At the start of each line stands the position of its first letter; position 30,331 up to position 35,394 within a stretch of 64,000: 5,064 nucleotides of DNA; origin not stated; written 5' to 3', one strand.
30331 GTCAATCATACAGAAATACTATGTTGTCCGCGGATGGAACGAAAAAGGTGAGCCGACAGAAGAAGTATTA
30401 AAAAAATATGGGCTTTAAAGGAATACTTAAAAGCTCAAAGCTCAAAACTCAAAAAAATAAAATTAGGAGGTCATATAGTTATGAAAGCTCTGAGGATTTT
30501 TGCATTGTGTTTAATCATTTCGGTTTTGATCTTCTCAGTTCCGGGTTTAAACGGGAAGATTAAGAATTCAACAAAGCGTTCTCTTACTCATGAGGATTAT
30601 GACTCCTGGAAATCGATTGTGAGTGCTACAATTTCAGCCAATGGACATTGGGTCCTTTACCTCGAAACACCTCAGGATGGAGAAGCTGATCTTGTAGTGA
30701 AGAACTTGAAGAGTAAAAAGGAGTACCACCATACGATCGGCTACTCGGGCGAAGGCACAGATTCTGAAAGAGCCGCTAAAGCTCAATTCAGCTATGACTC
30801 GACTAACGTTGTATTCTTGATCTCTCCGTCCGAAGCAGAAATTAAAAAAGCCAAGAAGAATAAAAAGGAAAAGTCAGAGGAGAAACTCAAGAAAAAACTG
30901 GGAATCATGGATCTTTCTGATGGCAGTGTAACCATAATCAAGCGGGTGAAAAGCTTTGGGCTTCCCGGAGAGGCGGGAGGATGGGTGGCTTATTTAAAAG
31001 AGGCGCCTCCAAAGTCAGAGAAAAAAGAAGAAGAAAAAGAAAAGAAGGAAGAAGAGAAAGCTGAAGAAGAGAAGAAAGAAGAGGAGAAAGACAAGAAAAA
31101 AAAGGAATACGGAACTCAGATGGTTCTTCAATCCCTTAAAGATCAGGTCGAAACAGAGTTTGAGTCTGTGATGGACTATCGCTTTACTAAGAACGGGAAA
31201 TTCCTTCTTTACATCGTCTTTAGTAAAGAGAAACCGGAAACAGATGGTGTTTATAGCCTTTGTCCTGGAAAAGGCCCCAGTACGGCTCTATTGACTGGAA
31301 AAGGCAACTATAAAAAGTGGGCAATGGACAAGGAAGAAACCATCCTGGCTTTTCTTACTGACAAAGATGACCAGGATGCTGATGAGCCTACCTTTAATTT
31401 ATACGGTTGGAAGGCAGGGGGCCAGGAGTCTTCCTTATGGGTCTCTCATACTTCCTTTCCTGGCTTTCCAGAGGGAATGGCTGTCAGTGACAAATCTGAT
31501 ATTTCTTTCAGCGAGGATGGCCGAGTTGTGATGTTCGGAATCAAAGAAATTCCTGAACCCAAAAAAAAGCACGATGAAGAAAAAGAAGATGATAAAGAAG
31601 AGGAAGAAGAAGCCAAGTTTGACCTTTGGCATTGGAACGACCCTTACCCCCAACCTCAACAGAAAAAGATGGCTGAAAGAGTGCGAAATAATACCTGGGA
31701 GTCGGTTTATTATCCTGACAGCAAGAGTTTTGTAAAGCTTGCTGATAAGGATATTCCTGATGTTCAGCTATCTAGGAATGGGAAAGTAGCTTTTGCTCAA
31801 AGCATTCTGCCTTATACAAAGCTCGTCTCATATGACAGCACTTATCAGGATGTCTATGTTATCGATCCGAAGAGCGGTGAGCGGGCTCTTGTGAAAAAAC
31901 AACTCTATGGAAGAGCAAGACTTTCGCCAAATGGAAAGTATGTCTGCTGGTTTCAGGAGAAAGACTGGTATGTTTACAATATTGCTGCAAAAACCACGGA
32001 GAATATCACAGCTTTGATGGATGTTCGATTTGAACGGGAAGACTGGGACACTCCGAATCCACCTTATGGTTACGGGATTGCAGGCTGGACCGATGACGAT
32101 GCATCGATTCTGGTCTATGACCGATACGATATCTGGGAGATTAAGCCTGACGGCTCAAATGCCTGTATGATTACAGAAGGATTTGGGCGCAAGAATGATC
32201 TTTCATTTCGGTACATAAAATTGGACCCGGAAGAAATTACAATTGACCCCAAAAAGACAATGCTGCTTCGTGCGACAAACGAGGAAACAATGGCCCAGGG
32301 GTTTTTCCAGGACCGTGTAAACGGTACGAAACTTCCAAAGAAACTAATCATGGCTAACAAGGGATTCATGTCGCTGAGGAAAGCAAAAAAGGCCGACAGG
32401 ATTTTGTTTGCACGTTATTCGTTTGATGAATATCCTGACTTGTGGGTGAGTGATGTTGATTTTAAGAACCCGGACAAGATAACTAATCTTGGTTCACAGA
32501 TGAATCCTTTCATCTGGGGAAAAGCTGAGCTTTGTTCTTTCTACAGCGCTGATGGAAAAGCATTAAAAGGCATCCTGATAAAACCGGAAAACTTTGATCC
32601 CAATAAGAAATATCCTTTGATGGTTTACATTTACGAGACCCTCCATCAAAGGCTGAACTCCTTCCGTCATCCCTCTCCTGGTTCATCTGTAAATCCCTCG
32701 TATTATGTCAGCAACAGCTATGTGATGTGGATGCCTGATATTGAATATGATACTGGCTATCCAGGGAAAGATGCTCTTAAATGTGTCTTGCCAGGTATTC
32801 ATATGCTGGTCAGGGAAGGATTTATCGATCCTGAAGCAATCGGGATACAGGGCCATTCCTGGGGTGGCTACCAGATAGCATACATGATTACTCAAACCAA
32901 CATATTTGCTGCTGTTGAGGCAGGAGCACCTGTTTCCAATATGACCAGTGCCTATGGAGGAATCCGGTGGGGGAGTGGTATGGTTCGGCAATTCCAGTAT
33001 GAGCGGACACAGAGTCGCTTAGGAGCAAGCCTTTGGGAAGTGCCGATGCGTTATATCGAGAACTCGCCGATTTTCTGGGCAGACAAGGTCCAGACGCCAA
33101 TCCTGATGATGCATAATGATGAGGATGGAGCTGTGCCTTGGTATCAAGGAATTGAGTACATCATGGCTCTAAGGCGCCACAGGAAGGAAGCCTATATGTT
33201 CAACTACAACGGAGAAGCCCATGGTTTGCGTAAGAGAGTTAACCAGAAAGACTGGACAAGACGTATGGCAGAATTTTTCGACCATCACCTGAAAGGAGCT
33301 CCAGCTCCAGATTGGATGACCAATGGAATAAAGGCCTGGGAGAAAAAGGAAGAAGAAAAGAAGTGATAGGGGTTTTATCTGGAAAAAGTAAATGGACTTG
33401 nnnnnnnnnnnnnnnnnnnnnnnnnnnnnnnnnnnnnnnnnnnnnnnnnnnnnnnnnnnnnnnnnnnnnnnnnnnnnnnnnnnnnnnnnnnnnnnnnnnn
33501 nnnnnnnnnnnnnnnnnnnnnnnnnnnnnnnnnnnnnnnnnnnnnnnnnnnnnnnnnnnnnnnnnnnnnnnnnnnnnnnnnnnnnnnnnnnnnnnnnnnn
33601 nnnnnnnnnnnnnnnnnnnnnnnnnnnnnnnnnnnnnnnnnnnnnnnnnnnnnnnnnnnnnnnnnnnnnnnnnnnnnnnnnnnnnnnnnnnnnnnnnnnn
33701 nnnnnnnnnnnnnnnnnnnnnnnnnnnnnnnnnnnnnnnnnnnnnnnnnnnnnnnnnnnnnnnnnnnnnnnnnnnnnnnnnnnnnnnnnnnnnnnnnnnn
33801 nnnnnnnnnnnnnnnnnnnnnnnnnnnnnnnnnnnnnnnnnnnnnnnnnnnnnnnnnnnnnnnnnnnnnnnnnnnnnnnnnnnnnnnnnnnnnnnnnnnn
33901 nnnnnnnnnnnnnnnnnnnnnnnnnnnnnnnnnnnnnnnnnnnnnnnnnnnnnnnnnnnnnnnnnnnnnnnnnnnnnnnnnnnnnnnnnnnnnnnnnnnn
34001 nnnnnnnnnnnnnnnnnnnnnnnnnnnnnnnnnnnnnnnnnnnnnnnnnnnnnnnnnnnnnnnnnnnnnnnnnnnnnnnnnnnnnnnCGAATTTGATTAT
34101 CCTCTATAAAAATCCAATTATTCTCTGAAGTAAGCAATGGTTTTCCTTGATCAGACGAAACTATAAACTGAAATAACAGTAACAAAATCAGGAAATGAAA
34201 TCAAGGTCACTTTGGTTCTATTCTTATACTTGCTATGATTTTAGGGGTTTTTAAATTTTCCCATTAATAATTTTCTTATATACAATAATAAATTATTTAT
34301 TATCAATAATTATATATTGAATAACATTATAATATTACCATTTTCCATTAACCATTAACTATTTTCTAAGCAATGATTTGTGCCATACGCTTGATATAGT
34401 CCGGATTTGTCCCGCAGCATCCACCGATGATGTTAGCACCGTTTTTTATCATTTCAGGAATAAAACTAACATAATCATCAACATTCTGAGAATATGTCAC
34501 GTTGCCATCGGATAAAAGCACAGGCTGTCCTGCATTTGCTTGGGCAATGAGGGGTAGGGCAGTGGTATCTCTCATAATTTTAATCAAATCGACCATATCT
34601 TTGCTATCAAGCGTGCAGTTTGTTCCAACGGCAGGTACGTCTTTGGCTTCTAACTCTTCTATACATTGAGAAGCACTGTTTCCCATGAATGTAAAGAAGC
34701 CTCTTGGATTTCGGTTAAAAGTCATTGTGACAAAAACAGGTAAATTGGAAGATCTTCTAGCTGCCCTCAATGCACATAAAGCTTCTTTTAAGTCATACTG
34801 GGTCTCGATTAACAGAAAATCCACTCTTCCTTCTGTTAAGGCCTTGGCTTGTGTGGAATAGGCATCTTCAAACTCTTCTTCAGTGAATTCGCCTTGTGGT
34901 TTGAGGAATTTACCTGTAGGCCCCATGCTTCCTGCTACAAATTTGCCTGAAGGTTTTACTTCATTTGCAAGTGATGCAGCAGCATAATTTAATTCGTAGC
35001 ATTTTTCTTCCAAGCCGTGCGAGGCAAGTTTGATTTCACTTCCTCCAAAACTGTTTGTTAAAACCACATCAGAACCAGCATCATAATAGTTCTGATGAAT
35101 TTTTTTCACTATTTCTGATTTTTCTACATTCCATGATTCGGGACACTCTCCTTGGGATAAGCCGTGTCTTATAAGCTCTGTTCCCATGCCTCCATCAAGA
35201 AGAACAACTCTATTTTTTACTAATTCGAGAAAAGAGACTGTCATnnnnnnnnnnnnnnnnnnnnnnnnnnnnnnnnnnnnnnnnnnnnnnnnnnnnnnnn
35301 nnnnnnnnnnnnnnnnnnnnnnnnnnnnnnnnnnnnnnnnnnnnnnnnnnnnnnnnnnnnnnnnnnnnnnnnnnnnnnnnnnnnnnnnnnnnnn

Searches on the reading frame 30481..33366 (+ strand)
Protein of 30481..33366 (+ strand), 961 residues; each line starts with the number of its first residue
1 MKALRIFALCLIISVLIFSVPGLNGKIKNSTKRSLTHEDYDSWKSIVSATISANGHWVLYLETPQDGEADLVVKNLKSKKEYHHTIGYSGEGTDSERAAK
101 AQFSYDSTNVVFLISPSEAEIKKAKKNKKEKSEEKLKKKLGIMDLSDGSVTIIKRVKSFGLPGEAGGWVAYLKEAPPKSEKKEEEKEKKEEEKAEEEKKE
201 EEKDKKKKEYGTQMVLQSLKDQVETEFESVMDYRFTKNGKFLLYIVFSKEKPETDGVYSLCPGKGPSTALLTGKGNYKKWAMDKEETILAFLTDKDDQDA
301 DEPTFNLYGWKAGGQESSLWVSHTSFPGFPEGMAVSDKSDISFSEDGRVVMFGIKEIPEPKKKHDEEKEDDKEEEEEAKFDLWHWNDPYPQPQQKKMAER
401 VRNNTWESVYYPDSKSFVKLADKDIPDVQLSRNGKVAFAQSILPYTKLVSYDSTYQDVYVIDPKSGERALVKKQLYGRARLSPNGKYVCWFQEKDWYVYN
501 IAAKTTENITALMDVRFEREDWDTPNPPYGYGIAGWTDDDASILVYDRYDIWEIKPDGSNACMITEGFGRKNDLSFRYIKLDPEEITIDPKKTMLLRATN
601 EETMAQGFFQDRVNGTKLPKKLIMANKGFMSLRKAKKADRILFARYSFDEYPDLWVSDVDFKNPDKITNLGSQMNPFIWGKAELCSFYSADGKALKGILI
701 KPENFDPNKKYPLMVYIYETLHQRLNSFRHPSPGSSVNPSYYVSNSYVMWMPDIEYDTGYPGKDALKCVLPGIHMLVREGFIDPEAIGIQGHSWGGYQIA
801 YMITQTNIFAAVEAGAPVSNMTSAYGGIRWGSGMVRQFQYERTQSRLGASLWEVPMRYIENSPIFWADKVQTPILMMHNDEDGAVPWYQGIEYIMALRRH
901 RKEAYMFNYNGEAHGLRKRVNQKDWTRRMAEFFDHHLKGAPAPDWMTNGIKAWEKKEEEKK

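Call 7: search_protein_families(library=pfam, proteins=[window:30481-33366:+])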
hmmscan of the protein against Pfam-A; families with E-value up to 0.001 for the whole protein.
window:30481-33366:+ (961 aa): 2 families
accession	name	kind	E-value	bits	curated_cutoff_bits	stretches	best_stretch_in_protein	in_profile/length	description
PF00326.27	Peptidase_S9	-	4.5e-26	92.1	22.6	1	770-939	49-212/213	Prolyl oligopeptidase family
PF20434.5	BD-FAE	-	0.00066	19.7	26.8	0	817-892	132-210/215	BD-FAE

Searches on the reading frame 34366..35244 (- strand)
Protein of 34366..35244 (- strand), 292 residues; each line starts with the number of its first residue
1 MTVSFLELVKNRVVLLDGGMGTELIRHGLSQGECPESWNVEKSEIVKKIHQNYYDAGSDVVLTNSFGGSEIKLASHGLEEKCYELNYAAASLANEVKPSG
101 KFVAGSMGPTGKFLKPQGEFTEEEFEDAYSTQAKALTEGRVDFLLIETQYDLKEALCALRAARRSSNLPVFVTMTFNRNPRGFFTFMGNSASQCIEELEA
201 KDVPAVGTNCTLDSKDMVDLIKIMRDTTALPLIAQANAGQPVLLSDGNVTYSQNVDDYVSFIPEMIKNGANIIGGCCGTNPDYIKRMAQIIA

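Call 7: search_protein_families(library=pfam, proteins=[window:34366-35244:-])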
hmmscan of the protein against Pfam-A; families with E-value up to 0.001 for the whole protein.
window:34366-35244:- (292 aa): 1 family
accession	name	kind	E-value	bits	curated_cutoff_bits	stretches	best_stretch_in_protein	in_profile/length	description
PF02574.22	S-methyl_trans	-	2.1e-71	241.6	22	1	14-290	1-282/283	Homocysteine S-methyltransferase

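Call 86: search_protein_families(library=ncbifam, proteins=[window:34366-35244:-], max_evalue=0.00001)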
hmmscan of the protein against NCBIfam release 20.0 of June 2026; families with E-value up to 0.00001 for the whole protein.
window:34366-35244:- (292 aa): 5 families
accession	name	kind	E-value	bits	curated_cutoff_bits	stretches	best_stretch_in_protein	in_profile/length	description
NF006396.0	PRK08645.1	equivalog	7.4e-74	248.9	453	1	4-291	3-284/611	bifunctional homocysteine S-methyltransferase/methylenetetrahydrofolate reductase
NF005718.0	PRK07534.1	equivalog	6.9e-61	206.4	338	1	3-290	4-293/337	betaine--homocysteine S-methyltransferase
TIGR02082.1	metH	equivalog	1.2e-51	175.5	1010.85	1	10-291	2-312/1182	methionine synthase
NF007024.0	PRK09490.1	equivalog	1.6e-40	138.8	1497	1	5-291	12-329/1234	methionine synthase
NF007020.0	PRK09485.1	equivalog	1.6e-36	125.9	215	1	8-291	8-303/306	homocysteine S-methyltransferase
